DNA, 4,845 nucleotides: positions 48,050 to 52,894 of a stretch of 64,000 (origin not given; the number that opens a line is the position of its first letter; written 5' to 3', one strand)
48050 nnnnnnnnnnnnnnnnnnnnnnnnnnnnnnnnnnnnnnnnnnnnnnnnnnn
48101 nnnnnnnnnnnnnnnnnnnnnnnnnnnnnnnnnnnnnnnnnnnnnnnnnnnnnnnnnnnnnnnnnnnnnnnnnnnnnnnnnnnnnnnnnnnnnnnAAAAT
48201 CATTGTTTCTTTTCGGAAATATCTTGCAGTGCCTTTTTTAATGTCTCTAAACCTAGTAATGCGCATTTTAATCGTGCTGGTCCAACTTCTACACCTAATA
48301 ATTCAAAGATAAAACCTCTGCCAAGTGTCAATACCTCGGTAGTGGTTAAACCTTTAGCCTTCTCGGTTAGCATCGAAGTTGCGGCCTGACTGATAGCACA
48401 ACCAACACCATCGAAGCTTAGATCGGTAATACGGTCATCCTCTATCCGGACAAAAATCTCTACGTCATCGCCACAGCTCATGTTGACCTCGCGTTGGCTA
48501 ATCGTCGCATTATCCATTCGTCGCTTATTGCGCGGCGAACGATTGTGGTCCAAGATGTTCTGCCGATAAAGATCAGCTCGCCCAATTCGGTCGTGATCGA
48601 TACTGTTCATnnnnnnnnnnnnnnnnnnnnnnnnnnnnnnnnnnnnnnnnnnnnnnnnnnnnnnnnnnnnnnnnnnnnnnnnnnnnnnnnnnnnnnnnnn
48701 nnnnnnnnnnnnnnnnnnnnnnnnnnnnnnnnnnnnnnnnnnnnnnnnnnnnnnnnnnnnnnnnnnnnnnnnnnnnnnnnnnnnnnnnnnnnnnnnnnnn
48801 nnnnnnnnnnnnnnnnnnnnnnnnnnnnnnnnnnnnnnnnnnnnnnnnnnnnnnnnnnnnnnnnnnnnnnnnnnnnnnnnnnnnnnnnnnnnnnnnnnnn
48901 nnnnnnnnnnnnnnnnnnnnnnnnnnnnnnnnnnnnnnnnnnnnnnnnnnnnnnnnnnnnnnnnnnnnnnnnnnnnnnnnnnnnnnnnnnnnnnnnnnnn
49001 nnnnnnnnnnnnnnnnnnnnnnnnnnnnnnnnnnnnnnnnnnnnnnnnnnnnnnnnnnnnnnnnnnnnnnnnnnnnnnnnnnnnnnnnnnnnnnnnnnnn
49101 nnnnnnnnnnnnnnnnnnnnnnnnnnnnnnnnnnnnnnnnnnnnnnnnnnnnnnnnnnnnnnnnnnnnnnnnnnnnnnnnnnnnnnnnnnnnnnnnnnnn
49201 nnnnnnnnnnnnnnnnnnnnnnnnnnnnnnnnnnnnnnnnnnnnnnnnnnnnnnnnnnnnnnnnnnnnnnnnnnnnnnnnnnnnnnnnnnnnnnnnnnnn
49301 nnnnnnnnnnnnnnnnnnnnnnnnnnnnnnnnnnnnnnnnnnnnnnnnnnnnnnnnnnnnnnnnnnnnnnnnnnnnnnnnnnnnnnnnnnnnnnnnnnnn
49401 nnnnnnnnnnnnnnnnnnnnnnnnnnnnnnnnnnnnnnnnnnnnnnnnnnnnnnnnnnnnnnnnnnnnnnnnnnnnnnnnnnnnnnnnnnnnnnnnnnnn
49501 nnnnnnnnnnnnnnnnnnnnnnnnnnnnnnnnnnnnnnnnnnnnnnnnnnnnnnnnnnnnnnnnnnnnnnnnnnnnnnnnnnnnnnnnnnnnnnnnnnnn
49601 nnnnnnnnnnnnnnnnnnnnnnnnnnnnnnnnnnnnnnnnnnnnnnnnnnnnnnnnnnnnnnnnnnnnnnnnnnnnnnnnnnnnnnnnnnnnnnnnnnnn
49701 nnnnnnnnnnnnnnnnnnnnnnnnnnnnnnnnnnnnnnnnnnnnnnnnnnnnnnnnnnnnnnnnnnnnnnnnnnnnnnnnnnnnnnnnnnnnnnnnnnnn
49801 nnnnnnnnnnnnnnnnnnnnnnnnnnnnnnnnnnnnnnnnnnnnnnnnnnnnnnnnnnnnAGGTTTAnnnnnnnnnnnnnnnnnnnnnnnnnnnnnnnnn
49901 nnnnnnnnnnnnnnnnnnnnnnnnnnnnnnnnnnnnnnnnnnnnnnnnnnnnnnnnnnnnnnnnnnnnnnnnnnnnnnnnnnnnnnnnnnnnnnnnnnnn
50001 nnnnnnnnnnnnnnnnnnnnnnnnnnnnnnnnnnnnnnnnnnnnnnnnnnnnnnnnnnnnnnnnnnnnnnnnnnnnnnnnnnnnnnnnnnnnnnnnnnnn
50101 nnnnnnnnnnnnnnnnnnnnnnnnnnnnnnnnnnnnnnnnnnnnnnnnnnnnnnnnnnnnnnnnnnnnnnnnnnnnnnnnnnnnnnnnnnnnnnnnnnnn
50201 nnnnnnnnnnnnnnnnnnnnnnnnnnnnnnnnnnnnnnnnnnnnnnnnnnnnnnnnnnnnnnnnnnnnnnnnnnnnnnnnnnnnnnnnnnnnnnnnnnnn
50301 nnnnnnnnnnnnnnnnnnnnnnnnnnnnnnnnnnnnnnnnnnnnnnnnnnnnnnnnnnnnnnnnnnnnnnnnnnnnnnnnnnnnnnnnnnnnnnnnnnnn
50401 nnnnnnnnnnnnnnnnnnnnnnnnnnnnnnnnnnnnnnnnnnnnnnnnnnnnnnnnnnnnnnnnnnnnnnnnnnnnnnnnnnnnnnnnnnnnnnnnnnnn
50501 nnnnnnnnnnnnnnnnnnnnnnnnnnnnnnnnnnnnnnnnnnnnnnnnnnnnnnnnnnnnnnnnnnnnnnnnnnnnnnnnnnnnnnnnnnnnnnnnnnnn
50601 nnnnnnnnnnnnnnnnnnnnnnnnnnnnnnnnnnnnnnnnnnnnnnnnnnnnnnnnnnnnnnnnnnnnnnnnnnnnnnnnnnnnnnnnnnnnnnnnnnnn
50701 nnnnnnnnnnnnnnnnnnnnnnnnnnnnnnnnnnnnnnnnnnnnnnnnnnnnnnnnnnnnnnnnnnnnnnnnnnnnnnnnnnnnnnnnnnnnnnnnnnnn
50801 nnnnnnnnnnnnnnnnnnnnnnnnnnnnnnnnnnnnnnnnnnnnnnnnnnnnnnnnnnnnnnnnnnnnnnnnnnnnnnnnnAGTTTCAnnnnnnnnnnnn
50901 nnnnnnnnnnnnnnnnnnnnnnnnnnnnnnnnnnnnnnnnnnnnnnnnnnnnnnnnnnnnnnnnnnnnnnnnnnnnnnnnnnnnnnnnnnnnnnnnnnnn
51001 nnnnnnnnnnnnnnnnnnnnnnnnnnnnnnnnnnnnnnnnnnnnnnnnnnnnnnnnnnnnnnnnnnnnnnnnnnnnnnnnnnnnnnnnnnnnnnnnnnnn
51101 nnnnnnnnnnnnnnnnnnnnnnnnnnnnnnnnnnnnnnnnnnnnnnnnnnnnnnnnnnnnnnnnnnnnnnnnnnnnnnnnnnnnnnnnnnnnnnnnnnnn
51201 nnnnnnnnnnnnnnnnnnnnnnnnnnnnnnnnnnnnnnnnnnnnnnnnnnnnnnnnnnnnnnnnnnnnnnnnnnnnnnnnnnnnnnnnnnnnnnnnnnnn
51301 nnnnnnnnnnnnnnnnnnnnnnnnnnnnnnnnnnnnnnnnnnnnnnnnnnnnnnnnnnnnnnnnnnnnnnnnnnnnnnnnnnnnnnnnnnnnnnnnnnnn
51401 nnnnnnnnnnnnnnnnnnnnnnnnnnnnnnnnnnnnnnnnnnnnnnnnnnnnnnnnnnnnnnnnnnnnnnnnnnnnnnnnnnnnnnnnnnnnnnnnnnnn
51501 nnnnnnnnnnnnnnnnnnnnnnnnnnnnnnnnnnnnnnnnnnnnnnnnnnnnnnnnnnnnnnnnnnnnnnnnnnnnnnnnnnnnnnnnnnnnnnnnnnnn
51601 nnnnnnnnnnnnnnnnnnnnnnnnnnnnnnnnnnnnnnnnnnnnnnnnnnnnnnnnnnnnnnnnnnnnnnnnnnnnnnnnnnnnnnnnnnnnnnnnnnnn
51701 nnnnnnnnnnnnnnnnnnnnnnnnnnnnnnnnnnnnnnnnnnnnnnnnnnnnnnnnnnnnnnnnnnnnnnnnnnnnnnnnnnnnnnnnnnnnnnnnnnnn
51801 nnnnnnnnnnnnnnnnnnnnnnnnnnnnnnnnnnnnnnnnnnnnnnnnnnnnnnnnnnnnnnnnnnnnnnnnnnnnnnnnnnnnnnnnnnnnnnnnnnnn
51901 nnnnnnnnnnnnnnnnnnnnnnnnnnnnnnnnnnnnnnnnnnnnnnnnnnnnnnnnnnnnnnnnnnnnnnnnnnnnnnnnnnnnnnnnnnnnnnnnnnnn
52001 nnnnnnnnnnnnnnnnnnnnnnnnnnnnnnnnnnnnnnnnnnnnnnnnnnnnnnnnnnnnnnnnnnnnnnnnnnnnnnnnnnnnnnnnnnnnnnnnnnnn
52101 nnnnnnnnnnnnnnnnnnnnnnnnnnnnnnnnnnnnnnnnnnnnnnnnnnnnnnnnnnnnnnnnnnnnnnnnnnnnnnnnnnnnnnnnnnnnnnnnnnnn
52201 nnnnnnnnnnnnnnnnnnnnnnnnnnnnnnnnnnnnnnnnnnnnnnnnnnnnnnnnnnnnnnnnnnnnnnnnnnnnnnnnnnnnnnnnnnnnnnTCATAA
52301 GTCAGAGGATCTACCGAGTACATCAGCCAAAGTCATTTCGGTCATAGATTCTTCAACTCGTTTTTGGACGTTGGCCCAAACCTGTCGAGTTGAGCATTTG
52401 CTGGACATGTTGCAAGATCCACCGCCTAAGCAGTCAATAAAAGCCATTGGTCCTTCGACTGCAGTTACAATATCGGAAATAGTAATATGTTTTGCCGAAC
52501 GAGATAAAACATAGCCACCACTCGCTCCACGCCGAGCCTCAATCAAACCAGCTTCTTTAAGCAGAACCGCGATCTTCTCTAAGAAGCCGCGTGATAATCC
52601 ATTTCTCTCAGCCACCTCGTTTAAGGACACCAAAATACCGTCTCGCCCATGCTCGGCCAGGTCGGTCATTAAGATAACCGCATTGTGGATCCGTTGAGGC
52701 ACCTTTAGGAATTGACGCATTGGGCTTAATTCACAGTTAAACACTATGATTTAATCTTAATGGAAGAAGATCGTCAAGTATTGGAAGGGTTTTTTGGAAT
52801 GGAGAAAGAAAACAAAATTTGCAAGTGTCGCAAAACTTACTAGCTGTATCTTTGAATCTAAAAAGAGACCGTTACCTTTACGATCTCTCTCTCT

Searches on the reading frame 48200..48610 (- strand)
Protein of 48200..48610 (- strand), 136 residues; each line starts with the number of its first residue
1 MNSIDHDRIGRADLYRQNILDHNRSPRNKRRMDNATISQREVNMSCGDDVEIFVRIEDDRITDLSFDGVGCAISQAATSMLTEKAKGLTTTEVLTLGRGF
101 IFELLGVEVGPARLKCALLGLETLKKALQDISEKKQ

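Call 23: search_protein_families(library=pfam, proteins=[window:48200-48610:-], max_evalue=0.00001)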
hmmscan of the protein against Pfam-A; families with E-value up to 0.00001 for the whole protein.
window:48200-48610:- (136 aa): 1 family
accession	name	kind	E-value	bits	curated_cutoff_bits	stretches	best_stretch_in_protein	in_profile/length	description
PF01592.21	NifU_N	-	3.9e-25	88.9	22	1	15-135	2-124/127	NifU-like N terminal domain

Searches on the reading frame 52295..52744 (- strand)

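Call 23: search_protein_families(library=pfam, proteins=[window:52295-52744:-], max_evalue=0.00001)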
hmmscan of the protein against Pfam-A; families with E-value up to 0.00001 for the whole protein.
window:52295-52744:- (149 aa): 1 family
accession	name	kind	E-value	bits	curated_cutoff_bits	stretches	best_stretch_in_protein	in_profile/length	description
PF02082.26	Rrf2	-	8.4e-34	117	30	1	17-143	3-130/132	Iron-dependent Transcriptional regulator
